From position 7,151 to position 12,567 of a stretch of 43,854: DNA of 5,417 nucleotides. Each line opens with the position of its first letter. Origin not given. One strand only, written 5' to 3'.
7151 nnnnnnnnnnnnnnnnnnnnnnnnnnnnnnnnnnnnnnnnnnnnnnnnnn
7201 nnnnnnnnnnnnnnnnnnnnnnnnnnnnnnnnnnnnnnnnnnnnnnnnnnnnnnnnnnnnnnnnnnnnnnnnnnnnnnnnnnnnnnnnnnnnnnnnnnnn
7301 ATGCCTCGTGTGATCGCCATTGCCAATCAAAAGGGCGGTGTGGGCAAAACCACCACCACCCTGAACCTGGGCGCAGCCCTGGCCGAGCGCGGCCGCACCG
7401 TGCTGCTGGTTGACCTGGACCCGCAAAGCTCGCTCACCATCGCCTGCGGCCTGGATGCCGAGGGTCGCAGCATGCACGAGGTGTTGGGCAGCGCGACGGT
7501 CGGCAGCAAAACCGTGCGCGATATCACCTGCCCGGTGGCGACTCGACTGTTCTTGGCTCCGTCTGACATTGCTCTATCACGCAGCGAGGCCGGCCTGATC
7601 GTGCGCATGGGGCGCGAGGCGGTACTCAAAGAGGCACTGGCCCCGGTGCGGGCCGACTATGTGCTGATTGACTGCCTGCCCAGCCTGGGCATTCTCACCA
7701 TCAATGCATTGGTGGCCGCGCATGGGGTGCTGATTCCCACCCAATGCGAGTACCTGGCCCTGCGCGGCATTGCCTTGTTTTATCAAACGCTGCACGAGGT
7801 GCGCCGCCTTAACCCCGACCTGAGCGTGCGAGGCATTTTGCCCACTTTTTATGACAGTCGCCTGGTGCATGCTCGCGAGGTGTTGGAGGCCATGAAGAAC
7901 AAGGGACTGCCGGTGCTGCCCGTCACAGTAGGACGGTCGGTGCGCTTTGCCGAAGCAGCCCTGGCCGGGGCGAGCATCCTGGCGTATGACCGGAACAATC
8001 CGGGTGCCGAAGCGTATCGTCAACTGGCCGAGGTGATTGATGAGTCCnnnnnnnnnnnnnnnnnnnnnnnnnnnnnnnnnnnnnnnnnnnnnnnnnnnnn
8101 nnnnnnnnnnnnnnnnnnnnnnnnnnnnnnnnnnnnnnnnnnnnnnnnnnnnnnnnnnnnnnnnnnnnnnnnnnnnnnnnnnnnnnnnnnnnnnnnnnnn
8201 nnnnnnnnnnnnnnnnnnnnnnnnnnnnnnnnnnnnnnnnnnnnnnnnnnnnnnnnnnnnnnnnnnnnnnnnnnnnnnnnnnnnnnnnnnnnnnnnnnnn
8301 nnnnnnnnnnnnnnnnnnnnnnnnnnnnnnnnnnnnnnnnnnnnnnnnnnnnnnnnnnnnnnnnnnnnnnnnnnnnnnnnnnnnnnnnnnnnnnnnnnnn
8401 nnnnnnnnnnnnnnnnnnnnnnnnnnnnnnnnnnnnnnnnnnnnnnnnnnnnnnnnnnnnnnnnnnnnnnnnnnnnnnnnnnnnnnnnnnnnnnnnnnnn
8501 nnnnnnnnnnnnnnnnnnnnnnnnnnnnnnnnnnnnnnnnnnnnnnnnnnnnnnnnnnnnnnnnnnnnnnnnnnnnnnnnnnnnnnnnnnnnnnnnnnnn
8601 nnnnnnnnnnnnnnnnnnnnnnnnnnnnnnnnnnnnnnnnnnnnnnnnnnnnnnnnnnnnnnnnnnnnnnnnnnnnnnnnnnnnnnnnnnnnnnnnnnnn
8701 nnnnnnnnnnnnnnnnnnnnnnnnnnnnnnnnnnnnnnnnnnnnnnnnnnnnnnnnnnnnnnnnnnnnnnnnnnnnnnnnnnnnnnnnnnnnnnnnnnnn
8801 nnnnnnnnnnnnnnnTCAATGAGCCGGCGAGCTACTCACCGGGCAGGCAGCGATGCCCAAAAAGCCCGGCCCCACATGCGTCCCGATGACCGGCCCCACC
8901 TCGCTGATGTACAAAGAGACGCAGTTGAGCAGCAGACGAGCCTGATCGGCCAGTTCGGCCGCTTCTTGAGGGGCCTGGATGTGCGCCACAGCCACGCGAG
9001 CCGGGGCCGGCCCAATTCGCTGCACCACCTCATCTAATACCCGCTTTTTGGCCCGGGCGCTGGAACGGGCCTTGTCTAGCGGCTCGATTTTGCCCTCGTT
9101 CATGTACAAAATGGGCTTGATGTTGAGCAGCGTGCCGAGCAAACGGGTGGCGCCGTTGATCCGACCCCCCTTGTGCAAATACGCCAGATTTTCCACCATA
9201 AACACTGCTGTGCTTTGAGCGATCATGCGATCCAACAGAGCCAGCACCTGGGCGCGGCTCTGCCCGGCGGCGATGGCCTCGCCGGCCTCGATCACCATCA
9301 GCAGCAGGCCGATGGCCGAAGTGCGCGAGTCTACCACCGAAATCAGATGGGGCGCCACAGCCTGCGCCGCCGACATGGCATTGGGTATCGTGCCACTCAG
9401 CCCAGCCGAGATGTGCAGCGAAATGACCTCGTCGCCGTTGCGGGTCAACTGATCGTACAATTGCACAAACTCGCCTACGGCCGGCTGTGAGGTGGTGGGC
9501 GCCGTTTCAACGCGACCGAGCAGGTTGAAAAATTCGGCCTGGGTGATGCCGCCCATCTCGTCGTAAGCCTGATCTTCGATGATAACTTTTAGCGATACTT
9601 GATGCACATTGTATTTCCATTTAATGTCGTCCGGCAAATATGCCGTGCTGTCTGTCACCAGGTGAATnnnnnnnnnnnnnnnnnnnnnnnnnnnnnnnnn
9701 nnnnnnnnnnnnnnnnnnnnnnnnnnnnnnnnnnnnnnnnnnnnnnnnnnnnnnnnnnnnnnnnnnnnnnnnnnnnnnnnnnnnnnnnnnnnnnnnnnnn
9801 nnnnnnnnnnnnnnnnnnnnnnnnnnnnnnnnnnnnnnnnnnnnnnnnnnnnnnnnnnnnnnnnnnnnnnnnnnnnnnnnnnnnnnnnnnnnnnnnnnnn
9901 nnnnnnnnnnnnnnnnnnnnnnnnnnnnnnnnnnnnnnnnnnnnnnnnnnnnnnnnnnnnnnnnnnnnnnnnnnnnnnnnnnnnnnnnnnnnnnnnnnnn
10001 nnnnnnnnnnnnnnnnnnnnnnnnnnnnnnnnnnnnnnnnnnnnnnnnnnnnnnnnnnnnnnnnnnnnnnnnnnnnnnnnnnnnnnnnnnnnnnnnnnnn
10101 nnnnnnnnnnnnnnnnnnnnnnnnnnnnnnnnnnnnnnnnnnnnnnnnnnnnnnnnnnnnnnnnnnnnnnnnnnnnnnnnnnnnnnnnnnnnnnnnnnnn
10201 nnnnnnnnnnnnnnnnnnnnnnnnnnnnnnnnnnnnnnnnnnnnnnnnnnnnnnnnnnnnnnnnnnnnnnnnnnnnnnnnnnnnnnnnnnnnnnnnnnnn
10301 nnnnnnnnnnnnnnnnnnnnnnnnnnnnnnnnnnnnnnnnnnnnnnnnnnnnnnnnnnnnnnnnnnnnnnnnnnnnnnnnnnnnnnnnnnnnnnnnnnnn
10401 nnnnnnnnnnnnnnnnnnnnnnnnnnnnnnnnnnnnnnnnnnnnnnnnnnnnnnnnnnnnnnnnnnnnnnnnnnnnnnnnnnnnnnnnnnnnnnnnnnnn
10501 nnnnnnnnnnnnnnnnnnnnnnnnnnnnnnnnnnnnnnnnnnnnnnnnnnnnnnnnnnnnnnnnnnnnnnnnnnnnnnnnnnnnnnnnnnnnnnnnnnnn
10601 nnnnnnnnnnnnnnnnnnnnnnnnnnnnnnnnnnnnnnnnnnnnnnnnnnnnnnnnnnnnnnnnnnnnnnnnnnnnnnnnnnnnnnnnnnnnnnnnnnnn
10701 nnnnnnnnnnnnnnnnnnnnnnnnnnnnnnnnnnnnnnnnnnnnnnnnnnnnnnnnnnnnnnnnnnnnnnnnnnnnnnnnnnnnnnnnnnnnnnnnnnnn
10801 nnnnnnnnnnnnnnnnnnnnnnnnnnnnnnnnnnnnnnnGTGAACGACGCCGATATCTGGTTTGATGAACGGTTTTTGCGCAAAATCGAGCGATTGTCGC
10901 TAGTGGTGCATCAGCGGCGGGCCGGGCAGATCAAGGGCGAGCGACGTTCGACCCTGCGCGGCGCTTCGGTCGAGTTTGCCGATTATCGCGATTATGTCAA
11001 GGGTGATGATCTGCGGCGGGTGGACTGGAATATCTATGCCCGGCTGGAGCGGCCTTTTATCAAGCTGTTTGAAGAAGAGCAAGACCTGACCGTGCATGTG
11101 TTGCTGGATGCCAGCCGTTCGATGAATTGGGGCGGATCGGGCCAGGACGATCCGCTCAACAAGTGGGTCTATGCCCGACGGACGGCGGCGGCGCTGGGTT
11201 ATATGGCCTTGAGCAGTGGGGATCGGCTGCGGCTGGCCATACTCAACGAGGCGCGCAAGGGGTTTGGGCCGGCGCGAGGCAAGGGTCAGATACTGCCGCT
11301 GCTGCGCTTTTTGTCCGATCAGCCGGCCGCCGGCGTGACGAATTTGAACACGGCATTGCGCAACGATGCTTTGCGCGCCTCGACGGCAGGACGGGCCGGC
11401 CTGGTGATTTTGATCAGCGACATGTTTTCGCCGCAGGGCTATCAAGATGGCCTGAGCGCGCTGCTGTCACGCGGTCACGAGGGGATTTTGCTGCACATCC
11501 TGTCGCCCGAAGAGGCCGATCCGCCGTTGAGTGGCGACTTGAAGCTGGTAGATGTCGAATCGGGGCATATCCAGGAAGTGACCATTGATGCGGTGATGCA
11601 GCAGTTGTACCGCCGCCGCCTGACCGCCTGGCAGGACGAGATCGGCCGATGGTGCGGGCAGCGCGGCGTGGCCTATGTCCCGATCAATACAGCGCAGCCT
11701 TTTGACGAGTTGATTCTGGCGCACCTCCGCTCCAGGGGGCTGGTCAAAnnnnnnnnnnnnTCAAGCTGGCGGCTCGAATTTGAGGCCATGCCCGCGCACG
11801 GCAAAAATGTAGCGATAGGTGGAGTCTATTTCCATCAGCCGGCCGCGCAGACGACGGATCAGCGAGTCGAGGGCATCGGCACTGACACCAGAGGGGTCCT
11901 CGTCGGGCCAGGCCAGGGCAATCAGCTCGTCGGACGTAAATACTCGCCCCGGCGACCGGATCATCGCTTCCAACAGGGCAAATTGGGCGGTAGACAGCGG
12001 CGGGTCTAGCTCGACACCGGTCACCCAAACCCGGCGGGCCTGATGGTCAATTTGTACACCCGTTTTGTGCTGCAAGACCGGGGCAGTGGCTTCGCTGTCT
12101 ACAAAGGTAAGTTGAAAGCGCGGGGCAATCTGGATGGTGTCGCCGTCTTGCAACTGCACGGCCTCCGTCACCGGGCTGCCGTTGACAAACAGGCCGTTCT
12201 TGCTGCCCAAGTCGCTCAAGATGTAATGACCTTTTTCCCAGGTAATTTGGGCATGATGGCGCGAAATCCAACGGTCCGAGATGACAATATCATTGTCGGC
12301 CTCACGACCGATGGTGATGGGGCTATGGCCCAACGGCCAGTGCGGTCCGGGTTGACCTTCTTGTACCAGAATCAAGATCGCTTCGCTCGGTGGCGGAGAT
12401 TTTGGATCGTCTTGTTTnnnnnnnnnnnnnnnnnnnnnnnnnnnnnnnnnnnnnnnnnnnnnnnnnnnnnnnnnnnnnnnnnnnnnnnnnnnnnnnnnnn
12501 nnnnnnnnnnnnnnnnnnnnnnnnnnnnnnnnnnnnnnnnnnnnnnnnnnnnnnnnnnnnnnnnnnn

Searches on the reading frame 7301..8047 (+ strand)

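Call 62: search_protein_families(library=pfam, proteins=[window:7301-8047:+], max_evalue=0.00001)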
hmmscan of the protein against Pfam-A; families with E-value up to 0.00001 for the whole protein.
window:7301-8047:+ (249 aa): 7 families
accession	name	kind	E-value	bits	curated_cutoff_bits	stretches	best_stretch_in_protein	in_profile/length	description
PF13614.12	AAA_31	-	1.1e-49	169.2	27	1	3-175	2-176/177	AAA domain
PF01656.29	CbiA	-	4.2e-24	85.3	25.4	1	5-224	1-123/125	CobQ/CobB/MinD/ParA nucleotide binding domain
PF10609.15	ParA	-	3.2e-10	40.3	27.1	1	3-158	4-158/246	NUBPL iron-transfer P-loop NTPase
PF00142.24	Fer4_NifH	-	4.8e-10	39.8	25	1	10-46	7-43/271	4Fe-4S iron sulfur cluster binding proteins, NifH/frxC family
PF09140.17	MipZ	-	1.7e-07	31.3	20.7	1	3-42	1-40/262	ATPase MipZ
PF06564.18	CBP_BcsQ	-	1.8e-07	31.4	21.3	1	4-132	3-130/234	Cellulose biosynthesis protein BcsQ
PF02374.21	ArsA_ATPase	-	1.5e-06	28.1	24.3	1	10-46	8-44/305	Anion-transporting ATPase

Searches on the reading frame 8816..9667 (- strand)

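Call 62: search_protein_families(library=pfam, proteins=[window:8816-9667:-], max_evalue=0.00001)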
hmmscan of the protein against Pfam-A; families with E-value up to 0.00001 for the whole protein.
window:8816-9667:- (283 aa): 1 family
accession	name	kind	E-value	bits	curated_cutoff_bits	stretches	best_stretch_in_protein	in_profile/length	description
PF02645.21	DegV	-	1.1e-79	268.1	27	1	1-276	2-279/280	Uncharacterised protein, DegV family COG1307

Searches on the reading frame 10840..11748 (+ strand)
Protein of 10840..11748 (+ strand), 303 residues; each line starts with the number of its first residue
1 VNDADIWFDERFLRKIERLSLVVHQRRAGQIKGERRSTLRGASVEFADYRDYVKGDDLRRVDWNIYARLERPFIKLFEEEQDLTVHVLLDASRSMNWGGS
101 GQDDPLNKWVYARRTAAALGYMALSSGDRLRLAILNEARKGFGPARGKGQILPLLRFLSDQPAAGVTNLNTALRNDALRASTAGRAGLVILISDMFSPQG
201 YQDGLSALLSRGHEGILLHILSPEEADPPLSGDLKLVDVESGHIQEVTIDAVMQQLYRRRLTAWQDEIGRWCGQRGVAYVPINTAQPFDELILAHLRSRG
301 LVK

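Call 62: search_protein_families(library=pfam, proteins=[window:10840-11748:+], max_evalue=0.00001)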
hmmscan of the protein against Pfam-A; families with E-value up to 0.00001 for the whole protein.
window:10840-11748:+ (303 aa): 1 family
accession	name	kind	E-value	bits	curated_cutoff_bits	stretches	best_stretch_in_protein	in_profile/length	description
PF01882.25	DUF58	-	1e-37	129.9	23.4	1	48-262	1-211/216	Protein of unknown function DUF58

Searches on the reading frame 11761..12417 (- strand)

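Call 63: search_protein_families(library=pfam, proteins=[window:11761-12417:-], max_evalue=0.00001)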
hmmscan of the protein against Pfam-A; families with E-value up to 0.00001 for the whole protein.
window:11761-12417:- (218 aa): 3 families
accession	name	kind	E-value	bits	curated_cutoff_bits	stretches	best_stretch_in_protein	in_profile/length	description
PF00498.31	FHA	-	2e-24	86.2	20.7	1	34-97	1-66/67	FHA domain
PF16697.10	Yop-YscD_cpl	-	8.5e-15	55.2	33.2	1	24-97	9-83/94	Inner membrane component of T3SS, cytoplasmic domain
PF00486.34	Trans_reg_C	-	7.4e-13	48.8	26.2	1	140-213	5-76/77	Transcriptional regulatory protein, C terminal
